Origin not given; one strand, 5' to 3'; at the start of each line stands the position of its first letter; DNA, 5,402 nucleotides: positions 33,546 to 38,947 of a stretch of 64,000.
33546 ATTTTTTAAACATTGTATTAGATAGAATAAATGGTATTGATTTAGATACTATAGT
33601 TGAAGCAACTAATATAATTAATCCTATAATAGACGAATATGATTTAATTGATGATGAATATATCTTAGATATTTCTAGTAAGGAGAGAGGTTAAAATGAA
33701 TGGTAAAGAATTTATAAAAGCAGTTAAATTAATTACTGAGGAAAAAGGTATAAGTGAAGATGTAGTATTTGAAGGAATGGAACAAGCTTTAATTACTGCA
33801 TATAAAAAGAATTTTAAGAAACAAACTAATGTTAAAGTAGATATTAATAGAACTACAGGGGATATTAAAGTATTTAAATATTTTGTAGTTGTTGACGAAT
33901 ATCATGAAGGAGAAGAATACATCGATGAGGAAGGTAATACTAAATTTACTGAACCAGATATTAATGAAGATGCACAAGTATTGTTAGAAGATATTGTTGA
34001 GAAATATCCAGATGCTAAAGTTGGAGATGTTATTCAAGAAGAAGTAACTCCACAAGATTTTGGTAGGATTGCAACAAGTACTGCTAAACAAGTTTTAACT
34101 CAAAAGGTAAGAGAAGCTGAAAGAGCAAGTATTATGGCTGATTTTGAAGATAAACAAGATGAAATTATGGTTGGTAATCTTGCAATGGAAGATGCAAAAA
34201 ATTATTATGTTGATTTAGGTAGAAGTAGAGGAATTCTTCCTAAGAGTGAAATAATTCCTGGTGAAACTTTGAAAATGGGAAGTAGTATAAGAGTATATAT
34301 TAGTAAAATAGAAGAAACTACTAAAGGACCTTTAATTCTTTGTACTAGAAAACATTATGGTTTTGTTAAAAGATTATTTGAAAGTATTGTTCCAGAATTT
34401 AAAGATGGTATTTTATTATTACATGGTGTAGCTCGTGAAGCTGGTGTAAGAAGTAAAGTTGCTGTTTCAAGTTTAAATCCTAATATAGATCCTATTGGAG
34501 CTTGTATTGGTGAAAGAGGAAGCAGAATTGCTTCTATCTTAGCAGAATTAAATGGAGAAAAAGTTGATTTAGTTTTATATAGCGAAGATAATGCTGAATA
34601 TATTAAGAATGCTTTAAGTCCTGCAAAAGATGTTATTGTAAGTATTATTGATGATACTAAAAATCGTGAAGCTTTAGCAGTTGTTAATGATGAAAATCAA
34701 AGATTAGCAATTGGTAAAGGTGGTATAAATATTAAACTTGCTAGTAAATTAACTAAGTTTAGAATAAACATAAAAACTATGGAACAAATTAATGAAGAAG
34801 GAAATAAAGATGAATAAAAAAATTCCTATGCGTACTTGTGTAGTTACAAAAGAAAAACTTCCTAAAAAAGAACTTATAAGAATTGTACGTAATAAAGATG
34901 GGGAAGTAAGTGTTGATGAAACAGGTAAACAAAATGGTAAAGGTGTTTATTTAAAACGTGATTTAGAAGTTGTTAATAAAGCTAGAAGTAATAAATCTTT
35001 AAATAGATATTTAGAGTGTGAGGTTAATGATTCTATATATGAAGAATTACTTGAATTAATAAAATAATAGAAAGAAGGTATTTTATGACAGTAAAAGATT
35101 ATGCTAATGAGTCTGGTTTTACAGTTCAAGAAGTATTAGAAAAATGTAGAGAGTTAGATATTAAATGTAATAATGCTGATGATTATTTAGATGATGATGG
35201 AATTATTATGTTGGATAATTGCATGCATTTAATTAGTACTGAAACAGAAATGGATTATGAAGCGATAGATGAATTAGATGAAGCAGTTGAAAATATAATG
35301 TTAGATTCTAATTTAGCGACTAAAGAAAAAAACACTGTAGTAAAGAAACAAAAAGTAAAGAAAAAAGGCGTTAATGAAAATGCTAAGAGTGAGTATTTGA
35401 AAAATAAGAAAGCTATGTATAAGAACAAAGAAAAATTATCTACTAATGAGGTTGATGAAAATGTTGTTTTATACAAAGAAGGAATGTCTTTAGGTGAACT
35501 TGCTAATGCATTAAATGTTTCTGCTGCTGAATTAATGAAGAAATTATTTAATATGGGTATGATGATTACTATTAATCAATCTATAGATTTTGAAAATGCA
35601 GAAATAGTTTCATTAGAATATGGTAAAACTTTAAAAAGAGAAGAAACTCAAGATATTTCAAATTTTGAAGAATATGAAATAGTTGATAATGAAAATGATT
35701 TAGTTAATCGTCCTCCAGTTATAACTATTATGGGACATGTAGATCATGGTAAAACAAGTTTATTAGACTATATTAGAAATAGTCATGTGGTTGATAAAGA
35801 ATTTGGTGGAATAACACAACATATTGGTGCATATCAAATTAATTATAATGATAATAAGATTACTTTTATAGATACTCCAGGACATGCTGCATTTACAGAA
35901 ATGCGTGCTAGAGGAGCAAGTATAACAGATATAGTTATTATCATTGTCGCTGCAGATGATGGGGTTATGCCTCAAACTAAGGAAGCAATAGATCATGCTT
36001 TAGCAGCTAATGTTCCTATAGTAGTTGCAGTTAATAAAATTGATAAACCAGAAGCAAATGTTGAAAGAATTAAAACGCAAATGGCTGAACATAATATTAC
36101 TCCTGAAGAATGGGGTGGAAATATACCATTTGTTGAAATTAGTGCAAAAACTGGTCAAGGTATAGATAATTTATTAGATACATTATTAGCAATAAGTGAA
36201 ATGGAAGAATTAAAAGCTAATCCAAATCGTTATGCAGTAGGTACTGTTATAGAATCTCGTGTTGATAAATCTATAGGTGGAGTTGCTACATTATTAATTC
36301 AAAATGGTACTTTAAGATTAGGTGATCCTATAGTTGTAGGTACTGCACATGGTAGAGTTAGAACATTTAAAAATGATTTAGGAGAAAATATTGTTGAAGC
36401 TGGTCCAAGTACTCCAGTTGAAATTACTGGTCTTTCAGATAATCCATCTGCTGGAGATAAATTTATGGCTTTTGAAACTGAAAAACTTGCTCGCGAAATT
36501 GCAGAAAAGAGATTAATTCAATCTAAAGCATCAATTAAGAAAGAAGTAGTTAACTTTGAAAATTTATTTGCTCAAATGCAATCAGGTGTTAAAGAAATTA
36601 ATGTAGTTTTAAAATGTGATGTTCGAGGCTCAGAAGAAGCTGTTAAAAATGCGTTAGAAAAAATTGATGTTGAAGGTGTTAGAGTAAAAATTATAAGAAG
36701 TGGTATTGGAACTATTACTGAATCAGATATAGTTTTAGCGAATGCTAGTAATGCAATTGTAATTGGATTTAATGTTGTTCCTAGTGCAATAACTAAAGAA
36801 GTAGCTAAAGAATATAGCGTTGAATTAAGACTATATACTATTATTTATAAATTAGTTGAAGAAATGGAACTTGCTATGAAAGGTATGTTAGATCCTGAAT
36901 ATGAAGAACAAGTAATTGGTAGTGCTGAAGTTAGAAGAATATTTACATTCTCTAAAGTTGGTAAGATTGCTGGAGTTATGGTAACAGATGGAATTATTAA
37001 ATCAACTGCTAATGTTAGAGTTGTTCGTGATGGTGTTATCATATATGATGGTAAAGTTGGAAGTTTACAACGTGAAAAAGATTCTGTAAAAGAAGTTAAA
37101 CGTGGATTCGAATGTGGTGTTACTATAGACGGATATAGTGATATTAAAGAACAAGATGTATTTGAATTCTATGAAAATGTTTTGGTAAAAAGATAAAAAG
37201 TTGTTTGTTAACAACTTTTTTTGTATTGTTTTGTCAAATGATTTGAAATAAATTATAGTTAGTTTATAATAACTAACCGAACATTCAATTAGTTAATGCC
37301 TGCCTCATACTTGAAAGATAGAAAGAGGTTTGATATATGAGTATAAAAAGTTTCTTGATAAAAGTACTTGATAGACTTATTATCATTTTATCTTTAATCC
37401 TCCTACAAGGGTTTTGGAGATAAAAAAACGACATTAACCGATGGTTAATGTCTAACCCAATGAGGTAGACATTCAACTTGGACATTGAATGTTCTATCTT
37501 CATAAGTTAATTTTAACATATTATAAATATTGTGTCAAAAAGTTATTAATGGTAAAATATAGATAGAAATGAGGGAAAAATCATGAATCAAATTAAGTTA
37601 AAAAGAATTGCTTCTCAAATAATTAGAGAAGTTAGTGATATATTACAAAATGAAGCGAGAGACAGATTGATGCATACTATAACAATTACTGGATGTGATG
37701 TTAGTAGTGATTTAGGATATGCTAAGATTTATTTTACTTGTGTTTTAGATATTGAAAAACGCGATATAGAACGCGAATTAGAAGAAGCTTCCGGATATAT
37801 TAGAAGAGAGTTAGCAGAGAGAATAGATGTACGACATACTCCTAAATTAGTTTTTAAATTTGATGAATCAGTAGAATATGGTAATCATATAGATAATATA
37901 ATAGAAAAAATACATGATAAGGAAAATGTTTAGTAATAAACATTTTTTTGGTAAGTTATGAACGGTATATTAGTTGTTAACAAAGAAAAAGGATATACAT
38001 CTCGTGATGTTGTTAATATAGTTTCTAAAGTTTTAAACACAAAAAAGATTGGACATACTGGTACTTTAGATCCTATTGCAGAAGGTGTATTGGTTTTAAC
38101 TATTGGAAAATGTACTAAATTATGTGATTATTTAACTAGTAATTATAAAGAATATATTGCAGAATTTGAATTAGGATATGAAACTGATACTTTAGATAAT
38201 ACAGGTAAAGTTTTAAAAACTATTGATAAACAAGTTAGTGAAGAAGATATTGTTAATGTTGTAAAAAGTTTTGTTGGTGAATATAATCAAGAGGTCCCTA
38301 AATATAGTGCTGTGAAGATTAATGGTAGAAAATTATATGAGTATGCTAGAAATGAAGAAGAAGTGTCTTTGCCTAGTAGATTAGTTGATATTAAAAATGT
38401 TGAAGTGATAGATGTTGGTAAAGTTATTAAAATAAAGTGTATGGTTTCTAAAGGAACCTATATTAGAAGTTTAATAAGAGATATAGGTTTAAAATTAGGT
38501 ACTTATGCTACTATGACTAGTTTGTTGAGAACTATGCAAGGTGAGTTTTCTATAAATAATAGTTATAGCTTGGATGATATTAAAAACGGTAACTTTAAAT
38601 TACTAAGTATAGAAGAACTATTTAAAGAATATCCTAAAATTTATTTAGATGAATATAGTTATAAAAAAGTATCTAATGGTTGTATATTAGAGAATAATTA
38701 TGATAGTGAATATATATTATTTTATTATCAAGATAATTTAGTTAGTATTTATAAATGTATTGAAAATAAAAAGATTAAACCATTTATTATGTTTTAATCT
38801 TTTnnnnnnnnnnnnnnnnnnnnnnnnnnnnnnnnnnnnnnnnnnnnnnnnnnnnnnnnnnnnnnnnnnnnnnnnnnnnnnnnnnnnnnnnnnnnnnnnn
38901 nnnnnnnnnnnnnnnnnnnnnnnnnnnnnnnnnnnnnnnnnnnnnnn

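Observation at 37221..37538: Type I toxin-antitoxin-like module (family 2, copy 1) inserted between infB and rbfA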

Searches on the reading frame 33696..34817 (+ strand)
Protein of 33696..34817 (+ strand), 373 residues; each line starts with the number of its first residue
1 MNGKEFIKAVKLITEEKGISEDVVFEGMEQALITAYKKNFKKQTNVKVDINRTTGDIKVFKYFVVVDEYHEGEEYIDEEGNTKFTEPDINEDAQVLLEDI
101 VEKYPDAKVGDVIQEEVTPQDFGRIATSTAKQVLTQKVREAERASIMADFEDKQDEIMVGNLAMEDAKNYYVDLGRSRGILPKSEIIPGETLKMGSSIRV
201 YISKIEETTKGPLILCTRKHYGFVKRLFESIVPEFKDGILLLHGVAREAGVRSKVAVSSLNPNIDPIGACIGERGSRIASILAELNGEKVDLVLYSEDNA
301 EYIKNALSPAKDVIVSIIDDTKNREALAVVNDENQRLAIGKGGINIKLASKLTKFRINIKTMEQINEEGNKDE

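Call 13: search_protein_families(library=pfam, proteins=[window:33696-34817:+])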
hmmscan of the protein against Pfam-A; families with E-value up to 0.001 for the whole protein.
window:33696-34817:+ (373 aa): 4 families
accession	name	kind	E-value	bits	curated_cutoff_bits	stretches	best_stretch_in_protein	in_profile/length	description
PF08529.16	NusA_N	-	1.9e-34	118.9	23.8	1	5-143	1-118/119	NusA N-terminal domain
PF13184.12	KH_5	-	3e-25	88.6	27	1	249-311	1-63/69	NusA-like KH domain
PF00575.29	S1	-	3.5e-05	24.5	22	1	168-211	18-68/74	S1 RNA binding domain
PF23095.1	KH_NusA_C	-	6.7e-05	23.3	34.2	1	328-360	3-35/59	Transcription termination/antitermination protein NusA, KH domain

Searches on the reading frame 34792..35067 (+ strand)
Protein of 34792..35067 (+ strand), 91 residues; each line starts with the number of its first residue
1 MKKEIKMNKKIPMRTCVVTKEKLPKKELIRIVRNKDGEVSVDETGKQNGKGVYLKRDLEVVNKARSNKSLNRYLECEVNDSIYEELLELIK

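Call 13: search_protein_families(library=pfam, proteins=[window:34792-35067:+])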
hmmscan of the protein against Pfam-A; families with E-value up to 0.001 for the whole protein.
window:34792-35067:+ (91 aa): 1 family
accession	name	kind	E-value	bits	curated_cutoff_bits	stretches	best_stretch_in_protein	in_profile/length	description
PF04296.18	YlxR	-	1.5e-27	95.8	26.9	1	14-87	1-74/75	Protein of unknown function (DUF448)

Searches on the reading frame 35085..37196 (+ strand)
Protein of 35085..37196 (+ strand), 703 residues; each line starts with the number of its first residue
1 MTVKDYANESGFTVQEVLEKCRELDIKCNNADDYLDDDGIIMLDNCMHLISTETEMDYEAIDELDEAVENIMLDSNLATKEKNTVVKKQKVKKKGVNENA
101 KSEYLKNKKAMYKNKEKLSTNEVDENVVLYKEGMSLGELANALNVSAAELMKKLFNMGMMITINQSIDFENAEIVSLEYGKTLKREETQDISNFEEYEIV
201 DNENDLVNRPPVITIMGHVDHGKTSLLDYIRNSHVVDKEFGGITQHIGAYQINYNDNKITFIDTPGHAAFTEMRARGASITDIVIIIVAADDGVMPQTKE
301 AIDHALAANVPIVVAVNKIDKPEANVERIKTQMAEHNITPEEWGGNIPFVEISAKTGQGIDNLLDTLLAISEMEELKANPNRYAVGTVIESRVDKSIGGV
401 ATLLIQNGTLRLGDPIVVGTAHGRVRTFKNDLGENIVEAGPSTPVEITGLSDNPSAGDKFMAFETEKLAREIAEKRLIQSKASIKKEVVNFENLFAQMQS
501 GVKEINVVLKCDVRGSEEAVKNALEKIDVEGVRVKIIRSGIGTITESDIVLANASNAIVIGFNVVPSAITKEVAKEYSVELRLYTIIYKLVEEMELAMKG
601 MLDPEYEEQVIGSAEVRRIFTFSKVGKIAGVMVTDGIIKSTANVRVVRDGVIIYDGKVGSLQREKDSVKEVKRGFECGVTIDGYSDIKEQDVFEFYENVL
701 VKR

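Call 13: search_protein_families(library=pfam, proteins=[window:35085-37196:+])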
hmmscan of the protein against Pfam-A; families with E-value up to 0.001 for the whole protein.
window:35085-37196:+ (703 aa): 10 families
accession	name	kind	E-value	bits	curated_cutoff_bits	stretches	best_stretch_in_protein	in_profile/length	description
PF00009.33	GTP_EFTU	-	3e-39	135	26.5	1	212-369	5-184/188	Elongation factor Tu GTP binding domain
PF11987.13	IF-2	-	1.2e-35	122.4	27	1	485-595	6-117/117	Translation-initiation factor 2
PF22042.2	EF-G_D2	-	5.9e-26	90.8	27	1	384-462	2-83/84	Elongation factor G domain 2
PF04760.21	IF2_N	-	2.4e-22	78.9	25.3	2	132-181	2-52/53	Translation initiation factor IF-2, N-terminal region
PF01926.29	MMR_HSR1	-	2.1e-11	44.4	21.9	1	213-318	2-113/113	50S ribosome-binding GTPase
PF00071.28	Ras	-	2.6e-08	34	21.6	1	214-368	3-157/162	Ras family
PF02421.24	FeoB_N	-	3.7e-08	33.5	27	1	213-366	3-155/156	Ferrous iron transport protein B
PF00025.27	Arf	-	5.9e-08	32.8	22.3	1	213-368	17-171/174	ADP-ribosylation factor family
PF03144.31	GTP_EFTU_D2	-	3.6e-06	27.7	30.3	1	626-687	1-66/73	Elongation factor Tu domain 2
PF03308.22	MeaB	-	8e-05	22.2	23.1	0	309-371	171-235/273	Methylmalonyl Co-A mutase-associated GTPase MeaB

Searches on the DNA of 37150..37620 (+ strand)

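Call 12: search_rna_families(source=window, start=37150, end=37620, threshold=evalue, max_evalue=10)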
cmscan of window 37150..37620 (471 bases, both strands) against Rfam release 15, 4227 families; matches with E-value up to 10: 6.
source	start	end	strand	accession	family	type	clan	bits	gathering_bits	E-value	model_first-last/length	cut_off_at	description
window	37423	37475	-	RF02451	ncr1241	Gene; sRNA;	-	24.1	60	0.081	1-63/63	no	Bacillus sRNA ncr1241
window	37166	37228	+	RF02059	STnc50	Gene; sRNA;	-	20.3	55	0.68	1-84/84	no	Salmonella enterica sRNA STnc40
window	37212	37253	+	RF04355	Plastid-atpF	Intron;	-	18.3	52.5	10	1-53/53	no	Plastid-atpF group II-D1 intron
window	37476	37507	-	RF01425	snoR121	Gene; snRNA; snoRNA; CD-box;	-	15.4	50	4.5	1-88/88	no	small nucleolar RNA snoR121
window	37457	37505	-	RF00076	mir-181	Gene; miRNA;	-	14.2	45.5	6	1-83/83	no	mir-181 microRNA precursor family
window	37183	37237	+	RF00994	mir-1255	Gene; miRNA;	-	13.8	63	9.2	1-67/67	no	mir-1255 microRNA precursor family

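Call 57: search_dna_similar(query=window:37221-37540:+, collection=plasmids, mode=distant, max_evalue=0.01, max_rows=10)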
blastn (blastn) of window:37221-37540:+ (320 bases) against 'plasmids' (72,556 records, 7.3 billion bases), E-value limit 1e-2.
No match.

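Call 58: search_dna_similar(query=window:37221-37540:+, collection=phages, mode=distant, max_evalue=0.01, max_rows=10)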
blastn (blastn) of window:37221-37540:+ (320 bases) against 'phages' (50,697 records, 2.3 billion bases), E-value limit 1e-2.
No match.

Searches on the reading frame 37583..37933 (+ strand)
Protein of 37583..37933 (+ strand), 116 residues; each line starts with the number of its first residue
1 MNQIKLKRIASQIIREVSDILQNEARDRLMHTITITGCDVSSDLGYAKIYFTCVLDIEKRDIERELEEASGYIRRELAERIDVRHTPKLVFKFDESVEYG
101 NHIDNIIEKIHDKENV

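Call 11: find_encoding_contigs(protein=window:37583-37933:+, flank=3000, max_places=6)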
Protein window:37583-37933:+ (116 aa): 1 contig read that carries it; 1 place shown.
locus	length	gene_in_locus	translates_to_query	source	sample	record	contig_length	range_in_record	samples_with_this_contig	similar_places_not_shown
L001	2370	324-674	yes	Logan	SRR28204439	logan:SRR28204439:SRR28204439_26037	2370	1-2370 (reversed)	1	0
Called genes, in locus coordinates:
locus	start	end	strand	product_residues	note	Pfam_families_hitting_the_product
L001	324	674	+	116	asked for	PF02033:RBFA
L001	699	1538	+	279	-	PF01509:TruB_N, PF16198:TruB_C_2 (weak)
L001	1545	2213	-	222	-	-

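Call 13: search_protein_families(library=pfam, proteins=[window:37583-37933:+])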
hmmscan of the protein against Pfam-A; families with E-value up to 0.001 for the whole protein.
window:37583-37933:+ (116 aa): 1 family
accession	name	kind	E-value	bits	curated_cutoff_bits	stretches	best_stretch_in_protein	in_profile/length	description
PF02033.23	RBFA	-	1.4e-30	106.1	34.7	1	6-107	2-105/105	Ribosome-binding factor A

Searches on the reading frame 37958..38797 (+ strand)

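Call 13: search_protein_families(library=pfam, proteins=[window:37958-38797:+])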
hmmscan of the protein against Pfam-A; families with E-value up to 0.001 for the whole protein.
window:37958-38797:+ (279 aa): 2 families
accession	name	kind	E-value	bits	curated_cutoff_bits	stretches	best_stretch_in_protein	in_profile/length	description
PF01509.24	TruB_N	-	4e-49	167.3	27.3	1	24-169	2-149/149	TruB family pseudouridylate synthase (N terminal domain)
PF16198.10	TruB_C_2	-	2.1e-08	34.6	29.3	1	170-210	1-41/66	tRNA pseudouridylate synthase B C-terminal domain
